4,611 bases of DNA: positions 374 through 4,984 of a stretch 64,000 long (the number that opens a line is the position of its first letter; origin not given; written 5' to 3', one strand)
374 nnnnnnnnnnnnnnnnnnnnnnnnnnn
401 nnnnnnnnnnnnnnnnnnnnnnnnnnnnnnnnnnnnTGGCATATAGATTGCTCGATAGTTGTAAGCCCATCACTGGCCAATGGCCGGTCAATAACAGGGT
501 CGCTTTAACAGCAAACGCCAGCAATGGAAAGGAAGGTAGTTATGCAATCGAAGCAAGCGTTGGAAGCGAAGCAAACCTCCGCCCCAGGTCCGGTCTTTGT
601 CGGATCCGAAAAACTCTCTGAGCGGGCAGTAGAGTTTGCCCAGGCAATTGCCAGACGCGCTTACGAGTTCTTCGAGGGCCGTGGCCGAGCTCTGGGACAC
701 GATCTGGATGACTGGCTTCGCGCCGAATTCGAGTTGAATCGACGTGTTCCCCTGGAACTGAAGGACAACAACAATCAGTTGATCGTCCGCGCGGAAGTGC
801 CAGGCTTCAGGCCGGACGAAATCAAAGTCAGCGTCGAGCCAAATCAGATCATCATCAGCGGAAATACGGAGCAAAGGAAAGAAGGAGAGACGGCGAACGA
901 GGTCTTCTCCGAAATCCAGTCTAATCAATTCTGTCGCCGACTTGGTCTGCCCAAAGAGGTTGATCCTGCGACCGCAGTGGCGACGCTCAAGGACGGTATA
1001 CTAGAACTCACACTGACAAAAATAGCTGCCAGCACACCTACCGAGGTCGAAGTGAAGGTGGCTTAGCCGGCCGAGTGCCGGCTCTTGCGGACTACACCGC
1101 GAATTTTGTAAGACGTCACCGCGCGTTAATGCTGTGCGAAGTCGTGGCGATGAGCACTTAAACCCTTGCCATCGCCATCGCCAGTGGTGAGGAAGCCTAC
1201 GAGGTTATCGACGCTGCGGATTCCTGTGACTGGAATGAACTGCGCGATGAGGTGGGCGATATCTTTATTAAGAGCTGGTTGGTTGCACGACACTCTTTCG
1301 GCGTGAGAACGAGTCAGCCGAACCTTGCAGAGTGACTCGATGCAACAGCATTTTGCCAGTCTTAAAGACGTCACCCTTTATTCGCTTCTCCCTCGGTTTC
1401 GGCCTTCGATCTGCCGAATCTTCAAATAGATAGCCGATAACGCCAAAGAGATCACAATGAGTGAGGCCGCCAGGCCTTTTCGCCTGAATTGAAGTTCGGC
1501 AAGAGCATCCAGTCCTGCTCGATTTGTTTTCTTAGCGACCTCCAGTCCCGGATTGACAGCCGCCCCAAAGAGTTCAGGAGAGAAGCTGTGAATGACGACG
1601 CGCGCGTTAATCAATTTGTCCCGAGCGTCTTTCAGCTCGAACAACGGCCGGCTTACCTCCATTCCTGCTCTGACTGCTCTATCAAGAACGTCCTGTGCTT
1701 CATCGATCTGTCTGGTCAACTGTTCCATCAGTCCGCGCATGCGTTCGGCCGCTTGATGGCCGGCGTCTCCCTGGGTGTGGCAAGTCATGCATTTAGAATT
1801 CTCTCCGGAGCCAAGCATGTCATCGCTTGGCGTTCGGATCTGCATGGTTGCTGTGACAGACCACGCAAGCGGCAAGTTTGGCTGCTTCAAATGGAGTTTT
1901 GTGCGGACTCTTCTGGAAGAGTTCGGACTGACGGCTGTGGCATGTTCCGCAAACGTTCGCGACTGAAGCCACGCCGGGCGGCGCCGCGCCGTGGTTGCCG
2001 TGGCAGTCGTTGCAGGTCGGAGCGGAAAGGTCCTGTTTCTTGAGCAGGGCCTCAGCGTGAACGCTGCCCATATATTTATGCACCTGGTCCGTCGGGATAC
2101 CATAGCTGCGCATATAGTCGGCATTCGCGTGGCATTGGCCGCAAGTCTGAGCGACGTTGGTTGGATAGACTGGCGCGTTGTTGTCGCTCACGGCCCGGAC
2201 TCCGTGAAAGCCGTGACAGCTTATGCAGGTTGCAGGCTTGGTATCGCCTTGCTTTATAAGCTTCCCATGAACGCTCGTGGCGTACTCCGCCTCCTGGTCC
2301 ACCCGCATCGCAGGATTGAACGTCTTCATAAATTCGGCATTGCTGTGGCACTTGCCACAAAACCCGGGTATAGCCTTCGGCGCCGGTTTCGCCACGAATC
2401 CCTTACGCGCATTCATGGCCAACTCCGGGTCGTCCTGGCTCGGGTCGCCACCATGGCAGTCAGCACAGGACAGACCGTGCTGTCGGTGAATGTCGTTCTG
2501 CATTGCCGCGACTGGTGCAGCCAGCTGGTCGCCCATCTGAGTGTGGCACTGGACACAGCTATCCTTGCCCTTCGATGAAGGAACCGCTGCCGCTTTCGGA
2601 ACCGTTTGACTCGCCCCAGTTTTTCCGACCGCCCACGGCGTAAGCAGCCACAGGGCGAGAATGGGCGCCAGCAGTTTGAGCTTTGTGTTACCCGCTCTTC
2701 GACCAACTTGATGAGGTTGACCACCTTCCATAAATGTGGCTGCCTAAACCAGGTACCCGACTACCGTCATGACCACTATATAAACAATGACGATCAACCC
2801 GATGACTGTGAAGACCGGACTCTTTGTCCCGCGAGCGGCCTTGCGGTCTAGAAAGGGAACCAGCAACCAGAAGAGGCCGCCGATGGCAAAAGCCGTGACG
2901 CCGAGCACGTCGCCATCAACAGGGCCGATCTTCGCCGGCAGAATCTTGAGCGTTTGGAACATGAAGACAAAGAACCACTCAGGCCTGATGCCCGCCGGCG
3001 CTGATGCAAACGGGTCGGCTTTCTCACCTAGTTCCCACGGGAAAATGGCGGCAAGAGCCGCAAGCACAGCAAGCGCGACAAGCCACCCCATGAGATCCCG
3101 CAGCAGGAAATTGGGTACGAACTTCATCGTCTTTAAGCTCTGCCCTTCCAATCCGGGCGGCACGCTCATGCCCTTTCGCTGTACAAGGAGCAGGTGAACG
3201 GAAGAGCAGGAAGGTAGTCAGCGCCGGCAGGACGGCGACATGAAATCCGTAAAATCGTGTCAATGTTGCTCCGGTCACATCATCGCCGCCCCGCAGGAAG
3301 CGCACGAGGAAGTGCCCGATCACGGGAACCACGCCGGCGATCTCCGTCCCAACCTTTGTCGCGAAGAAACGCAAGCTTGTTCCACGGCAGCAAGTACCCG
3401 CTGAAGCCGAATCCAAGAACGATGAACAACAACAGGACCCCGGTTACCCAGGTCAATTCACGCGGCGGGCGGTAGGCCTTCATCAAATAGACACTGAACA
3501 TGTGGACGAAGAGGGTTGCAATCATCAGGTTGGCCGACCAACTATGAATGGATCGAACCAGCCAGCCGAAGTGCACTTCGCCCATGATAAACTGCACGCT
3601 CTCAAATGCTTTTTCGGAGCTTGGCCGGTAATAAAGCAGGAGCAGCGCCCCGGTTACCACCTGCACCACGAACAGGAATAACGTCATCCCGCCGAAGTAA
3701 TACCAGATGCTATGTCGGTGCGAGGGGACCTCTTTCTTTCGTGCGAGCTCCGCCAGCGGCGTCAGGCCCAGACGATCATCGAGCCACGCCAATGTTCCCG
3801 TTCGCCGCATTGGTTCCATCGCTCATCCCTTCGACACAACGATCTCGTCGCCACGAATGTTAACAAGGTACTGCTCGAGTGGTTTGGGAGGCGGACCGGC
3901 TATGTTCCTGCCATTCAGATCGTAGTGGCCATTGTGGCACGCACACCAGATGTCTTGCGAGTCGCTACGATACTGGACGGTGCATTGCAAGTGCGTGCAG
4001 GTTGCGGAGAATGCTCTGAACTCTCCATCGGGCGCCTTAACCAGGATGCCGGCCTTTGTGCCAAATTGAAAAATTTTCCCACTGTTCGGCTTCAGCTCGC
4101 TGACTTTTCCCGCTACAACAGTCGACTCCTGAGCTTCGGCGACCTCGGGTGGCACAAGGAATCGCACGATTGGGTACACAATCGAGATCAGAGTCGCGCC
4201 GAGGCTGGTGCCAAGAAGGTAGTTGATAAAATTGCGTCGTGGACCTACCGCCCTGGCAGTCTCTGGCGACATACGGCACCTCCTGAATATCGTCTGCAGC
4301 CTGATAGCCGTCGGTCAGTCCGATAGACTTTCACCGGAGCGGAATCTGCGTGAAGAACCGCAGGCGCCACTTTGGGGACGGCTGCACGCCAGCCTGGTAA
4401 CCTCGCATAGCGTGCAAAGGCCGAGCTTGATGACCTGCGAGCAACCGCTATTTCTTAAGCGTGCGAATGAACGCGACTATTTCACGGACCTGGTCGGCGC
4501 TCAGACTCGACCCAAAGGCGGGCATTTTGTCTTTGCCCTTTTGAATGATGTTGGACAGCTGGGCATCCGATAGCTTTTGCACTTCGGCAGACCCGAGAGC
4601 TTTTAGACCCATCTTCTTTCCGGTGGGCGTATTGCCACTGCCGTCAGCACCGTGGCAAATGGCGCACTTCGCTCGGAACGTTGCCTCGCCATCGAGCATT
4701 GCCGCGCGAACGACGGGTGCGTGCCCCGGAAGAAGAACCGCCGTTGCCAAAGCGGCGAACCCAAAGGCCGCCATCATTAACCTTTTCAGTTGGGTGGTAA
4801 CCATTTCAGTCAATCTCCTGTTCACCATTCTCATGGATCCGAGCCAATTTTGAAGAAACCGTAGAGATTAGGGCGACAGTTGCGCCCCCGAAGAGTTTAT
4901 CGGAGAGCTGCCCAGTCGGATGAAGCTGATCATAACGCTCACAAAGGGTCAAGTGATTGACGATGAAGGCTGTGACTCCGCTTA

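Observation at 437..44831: At least eleven sigma-54 (-24/-12) promoter matches sit in front of stress and redox genes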

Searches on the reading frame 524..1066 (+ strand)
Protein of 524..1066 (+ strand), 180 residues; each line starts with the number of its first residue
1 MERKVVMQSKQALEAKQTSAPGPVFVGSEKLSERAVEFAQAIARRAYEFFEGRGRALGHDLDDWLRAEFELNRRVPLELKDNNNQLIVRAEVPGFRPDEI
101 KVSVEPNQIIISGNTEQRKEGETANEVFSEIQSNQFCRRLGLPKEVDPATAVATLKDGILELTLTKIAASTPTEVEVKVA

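Call 6: search_protein_families(library=pfam, proteins=[window:524-1066:+], max_evalue=0.01)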
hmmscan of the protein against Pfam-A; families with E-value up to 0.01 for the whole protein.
window:524-1066:+ (180 aa): 3 families
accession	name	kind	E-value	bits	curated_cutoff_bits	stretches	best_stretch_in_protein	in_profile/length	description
PF00011.27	HSP20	-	1.3e-18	67.4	20.8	1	80-176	3-98/102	Hsp20/alpha crystallin family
PF11154.13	DUF2934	-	1.6e-07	31.3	22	1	41-71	5-35/37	Protein of unknown function (DUF2934)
PF04969.22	CS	-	0.00092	20.6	21.3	1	83-166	9-78/78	CS domain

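Call 71: search_protein_families(library=ncbifam, proteins=[window:524-1066:+], max_evalue=0.00001)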
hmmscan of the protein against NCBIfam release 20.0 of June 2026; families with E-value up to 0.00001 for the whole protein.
window:524-1066:+ (180 aa): 3 families
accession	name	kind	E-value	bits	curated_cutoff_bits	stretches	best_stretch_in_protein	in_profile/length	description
NF041800.1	Hsp20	equivalog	5.9e-15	55.2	140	1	78-179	77-161/162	archaeal heat shock protein Hsp20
NF041799.1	Hsp14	equivalog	9.4e-14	51.4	100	1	68-170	12-112/118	archaeal heat shock protein Hsp14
NF042420.1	Hsp18_Clos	equivalog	4.9e-11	42.9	195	1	62-171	30-138/147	heat shock protein Hsp18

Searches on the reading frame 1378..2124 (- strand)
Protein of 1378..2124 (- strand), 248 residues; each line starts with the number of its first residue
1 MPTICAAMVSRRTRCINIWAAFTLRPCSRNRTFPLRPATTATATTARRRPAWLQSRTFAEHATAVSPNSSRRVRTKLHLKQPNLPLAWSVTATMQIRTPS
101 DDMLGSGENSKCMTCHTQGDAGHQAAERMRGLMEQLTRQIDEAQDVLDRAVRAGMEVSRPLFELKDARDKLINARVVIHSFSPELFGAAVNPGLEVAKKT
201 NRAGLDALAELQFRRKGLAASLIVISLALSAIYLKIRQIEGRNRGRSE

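Call 31: search_protein_families(library=pfam, proteins=[window:1378-2124:-], max_evalue=0.001)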
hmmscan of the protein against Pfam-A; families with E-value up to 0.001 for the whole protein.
window:1378-2124:- (248 aa): 0 families

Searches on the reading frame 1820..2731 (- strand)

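Call 31: search_protein_families(library=pfam, proteins=[window:1820-2731:-], max_evalue=0.001)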
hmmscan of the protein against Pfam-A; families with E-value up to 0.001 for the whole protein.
window:1820-2731:- (303 aa): 5 families
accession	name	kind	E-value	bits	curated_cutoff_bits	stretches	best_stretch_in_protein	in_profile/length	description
PF14537.11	Cytochrom_c3_2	-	8e-14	52.3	25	2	81-201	1-78/79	Cytochrome c3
PF14522.11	Cytochrome_C7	-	3.3e-11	43.3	24.8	0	55-129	12-66/67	Cytochrome c7 and related cytochrome c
PF09699.15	Paired_CXXCH_1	-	3e-10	40.1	20.6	0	239-268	8-39/41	Doubled CXXCH motif (Paired_CXXCH_1)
PF22678.1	Cytochrom_c_NrfB-like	-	4.9e-06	27.4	27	0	49-101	26-73/89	Cytochrome c-type protein NrfB-like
PF13435.11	Cytochrome_C554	-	0.0004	21.7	20.8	0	52-94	44-84/84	Cytochrome c554 and c-prime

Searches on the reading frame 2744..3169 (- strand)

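Call 31: search_protein_families(library=pfam, proteins=[window:2744-3169:-], max_evalue=0.001)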
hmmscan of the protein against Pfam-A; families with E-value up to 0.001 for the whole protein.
window:2744-3169:- (141 aa): 1 family
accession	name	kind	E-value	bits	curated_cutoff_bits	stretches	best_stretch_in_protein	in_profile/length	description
PF00032.22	Cytochrom_B_C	-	1.2e-10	42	20.7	1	51-139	2-83/102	Cytochrome b(C-terminal)/b6/petD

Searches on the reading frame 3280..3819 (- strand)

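Call 31: search_protein_families(library=pfam, proteins=[window:3280-3819:-], max_evalue=0.001)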
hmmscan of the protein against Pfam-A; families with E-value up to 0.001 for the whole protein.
window:3280-3819:- (179 aa): 3 families
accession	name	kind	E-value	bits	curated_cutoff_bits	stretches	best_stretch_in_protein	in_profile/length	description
PF00033.24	Cytochrome_B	-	3e-37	128.7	27.2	1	34-151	8-125/189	Cytochrome b/b6/petB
PF13631.11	Cytochrom_B_N_2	-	7.2e-16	59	27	1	98-151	2-55/169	Cytochrome b(N-terminal)/b6/petB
PF14358.11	DUF4405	-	0.00011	23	26.7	1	45-108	5-63/66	Domain of unknown function (DUF4405)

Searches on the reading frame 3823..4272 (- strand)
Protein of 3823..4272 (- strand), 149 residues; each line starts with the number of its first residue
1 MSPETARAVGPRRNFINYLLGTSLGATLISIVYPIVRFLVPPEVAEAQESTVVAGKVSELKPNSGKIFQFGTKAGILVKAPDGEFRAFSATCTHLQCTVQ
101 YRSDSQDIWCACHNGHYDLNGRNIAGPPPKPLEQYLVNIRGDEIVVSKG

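Call 31: search_protein_families(library=pfam, proteins=[window:3823-4272:-], max_evalue=0.001)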
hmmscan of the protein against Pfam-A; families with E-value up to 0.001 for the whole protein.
window:3823-4272:- (149 aa): 2 families
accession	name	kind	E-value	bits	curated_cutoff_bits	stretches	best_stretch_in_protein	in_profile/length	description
PF00355.32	Rieske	-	2.8e-13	50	20.3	1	52-135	3-87/88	Rieske [2Fe-2S] domain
PF25471.1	TM_PetC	-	1.3e-08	34.9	37.1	1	12-46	9-43/48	Iron-sulfur subunit PetC transmembrane anchor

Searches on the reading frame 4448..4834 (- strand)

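Call 31: search_protein_families(library=pfam, proteins=[window:4448-4834:-], max_evalue=0.001)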
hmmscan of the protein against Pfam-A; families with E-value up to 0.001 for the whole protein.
window:4448-4834:- (128 aa): 2 families
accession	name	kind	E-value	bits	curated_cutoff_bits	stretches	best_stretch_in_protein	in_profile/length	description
PF13442.11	Cytochrome_CBB3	-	2.3e-16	60.3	27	1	45-123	2-68/68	Cytochrome C oxidase, cbb3-type, subunit III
PF00034.26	Cytochrom_C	-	6.4e-10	40.7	21.3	1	48-127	3-90/90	Cytochrome c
